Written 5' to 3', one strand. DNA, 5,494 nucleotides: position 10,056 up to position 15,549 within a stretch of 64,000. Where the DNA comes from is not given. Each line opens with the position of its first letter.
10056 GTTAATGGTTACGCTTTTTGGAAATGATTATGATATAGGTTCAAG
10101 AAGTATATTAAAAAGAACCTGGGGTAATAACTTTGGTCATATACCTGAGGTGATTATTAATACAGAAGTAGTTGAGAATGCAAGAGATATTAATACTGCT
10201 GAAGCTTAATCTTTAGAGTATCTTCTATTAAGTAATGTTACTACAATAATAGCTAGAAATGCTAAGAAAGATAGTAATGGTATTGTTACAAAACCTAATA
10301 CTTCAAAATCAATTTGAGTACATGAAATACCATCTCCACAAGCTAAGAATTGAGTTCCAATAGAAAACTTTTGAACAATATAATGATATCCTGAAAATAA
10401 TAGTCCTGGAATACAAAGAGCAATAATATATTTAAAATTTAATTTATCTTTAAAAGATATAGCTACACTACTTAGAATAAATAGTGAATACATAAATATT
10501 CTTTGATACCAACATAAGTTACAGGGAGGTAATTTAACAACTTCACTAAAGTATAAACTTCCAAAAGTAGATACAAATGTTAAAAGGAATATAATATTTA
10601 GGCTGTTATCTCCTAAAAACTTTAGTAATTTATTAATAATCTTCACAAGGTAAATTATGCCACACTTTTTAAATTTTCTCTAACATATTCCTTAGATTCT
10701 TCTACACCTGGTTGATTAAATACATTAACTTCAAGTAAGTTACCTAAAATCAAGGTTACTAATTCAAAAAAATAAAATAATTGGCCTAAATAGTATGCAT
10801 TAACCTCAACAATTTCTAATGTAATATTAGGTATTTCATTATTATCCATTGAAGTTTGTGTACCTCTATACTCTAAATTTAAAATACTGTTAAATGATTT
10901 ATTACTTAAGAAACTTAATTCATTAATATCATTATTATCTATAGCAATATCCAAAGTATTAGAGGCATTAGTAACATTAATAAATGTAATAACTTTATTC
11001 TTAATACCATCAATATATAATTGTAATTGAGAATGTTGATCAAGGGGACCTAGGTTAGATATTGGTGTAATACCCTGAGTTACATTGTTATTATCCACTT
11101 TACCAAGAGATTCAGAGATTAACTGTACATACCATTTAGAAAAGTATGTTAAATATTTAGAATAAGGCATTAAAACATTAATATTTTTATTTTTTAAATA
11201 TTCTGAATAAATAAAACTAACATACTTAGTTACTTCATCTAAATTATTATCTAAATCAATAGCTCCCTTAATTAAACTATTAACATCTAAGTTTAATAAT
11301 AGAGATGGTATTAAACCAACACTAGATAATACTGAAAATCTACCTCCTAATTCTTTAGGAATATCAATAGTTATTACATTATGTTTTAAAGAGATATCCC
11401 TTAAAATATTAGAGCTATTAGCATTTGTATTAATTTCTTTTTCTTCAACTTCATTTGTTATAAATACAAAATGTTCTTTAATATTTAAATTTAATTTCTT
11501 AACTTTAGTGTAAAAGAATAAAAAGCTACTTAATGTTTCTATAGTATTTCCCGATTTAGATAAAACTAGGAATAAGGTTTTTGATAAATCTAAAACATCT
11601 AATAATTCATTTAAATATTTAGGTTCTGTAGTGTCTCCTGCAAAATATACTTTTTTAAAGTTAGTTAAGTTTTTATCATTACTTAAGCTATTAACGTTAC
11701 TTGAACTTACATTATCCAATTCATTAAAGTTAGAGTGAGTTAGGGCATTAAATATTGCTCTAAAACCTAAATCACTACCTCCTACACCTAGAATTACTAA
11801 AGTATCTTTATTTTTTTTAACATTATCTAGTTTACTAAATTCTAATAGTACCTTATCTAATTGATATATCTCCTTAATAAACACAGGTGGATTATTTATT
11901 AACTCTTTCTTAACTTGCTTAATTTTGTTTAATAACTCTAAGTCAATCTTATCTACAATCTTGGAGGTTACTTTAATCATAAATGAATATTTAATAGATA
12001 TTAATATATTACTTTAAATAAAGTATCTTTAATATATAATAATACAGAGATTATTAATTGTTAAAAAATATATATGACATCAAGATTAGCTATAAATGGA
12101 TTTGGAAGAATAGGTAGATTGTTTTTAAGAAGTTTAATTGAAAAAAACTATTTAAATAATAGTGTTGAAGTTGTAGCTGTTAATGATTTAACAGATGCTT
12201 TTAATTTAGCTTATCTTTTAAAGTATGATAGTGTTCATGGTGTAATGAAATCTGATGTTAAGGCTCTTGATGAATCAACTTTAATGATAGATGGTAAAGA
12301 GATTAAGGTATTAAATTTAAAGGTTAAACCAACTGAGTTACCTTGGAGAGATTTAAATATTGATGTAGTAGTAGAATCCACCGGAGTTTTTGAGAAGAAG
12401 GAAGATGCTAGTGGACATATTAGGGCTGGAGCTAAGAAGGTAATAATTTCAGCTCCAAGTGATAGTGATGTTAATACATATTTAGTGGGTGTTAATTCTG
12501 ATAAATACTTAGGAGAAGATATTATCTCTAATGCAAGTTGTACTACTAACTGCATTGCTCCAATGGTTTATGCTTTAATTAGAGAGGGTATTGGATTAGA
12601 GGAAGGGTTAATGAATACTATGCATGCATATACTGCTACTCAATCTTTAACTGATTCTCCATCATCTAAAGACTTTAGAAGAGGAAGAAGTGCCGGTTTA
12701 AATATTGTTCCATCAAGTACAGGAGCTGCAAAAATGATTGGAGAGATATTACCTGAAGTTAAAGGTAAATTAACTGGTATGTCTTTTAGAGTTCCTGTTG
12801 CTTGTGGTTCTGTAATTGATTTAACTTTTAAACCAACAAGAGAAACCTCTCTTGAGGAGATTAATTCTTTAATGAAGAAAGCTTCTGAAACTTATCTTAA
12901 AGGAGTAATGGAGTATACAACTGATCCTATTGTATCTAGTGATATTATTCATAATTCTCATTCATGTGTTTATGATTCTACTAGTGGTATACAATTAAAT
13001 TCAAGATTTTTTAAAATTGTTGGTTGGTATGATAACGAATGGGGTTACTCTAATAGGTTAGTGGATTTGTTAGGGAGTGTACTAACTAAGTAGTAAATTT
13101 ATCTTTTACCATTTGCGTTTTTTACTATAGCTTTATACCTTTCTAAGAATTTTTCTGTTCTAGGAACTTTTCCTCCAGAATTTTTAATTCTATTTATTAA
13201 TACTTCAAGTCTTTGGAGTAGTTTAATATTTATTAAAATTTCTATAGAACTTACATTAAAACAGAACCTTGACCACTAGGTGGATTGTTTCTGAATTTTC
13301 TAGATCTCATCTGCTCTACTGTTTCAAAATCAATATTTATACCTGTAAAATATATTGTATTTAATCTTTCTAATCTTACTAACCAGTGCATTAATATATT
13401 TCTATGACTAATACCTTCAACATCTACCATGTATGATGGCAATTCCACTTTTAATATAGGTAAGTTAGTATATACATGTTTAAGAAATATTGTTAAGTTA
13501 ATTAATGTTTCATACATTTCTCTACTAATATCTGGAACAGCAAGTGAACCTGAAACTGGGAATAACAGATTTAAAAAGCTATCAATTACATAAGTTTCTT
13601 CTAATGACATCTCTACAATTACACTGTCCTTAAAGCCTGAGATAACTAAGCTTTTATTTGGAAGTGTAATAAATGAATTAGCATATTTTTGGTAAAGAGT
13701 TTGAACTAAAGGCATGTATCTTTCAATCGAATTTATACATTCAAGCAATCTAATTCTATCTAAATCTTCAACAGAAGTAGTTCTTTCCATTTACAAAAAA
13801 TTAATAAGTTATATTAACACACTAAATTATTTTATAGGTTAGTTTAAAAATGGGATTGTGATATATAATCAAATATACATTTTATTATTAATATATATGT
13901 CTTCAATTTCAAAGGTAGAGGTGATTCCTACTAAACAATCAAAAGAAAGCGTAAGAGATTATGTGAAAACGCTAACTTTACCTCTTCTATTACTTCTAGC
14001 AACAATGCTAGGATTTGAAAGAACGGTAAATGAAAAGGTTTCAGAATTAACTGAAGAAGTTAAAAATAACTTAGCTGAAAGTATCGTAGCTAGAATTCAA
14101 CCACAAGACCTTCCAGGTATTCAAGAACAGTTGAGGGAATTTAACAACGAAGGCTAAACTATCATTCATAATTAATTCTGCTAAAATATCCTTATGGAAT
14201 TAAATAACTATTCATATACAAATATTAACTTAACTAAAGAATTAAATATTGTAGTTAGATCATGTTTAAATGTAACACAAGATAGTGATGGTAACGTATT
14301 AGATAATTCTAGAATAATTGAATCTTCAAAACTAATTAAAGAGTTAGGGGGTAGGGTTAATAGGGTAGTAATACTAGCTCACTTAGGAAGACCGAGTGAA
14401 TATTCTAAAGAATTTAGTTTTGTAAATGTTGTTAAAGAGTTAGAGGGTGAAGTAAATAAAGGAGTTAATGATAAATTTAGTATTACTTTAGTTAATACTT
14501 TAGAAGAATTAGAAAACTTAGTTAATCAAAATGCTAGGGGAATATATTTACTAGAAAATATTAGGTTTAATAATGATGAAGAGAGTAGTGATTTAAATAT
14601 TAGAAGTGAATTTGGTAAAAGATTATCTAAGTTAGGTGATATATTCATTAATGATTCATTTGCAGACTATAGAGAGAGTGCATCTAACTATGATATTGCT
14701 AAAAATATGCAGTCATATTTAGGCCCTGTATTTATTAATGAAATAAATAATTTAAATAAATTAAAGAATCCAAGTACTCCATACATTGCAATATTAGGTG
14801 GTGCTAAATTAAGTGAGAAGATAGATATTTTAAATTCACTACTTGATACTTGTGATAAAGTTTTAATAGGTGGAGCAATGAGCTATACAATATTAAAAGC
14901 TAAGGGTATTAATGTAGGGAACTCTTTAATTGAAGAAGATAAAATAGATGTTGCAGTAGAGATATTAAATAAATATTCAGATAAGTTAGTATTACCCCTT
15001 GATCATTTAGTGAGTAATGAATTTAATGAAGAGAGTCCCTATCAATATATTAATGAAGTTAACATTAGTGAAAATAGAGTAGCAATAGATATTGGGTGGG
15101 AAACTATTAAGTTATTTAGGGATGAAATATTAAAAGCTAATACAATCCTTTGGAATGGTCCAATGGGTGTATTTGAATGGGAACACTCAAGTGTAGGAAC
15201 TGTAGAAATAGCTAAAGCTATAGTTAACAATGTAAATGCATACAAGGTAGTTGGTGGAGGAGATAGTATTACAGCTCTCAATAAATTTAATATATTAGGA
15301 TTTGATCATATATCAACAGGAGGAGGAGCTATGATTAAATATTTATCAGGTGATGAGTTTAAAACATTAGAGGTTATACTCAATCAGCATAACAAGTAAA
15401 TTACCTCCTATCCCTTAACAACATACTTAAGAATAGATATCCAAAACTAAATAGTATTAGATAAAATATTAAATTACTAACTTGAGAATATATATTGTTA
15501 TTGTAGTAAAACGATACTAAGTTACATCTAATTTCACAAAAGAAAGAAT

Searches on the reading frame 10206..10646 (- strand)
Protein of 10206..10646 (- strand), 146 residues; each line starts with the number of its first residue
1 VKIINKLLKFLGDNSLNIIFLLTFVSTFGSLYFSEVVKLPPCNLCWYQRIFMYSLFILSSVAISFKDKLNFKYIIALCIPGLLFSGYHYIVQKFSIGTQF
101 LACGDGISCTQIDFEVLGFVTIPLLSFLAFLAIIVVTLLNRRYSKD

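Call 18: search_protein_families(library=pfam, proteins=[window:10206-10646:-], max_evalue=0.001)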
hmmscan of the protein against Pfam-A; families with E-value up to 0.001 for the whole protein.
window:10206-10646:- (146 aa): 1 family
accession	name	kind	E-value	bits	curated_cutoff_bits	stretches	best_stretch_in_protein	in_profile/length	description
PF02600.21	DsbB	-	1.3e-14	55.3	22.1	1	18-139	7-147/148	Disulfide bond formation protein DsbB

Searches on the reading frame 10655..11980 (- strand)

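Call 18: search_protein_families(library=pfam, proteins=[window:10655-11980:-], max_evalue=0.001)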
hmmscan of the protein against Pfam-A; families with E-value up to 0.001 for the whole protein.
window:10655-11980:- (441 aa): 1 family
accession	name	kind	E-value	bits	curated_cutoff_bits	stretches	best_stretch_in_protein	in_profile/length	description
PF00342.24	PGI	-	7.8e-19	68.1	22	1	58-433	96-462/486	Phosphoglucose isomerase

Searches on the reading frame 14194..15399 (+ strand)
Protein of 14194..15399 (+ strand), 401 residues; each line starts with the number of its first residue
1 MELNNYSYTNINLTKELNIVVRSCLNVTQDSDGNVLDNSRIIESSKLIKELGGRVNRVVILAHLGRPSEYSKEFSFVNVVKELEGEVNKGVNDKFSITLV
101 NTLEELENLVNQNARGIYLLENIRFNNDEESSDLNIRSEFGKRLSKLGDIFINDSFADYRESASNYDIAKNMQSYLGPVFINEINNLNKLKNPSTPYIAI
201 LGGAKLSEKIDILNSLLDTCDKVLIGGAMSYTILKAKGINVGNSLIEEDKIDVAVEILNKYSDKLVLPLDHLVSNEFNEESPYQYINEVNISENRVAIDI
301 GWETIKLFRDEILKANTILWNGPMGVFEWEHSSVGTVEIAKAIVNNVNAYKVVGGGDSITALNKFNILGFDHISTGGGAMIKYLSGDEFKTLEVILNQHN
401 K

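Call 68: search_protein_families(library=pfam, proteins=[window:14194-15399:+], max_evalue=0.01)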
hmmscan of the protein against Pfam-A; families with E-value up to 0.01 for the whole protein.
window:14194-15399:+ (401 aa): 1 family
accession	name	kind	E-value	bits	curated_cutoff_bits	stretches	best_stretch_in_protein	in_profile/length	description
PF00162.24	PGK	-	2.4e-105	353.1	27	1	15-386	7-378/379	Phosphoglycerate kinase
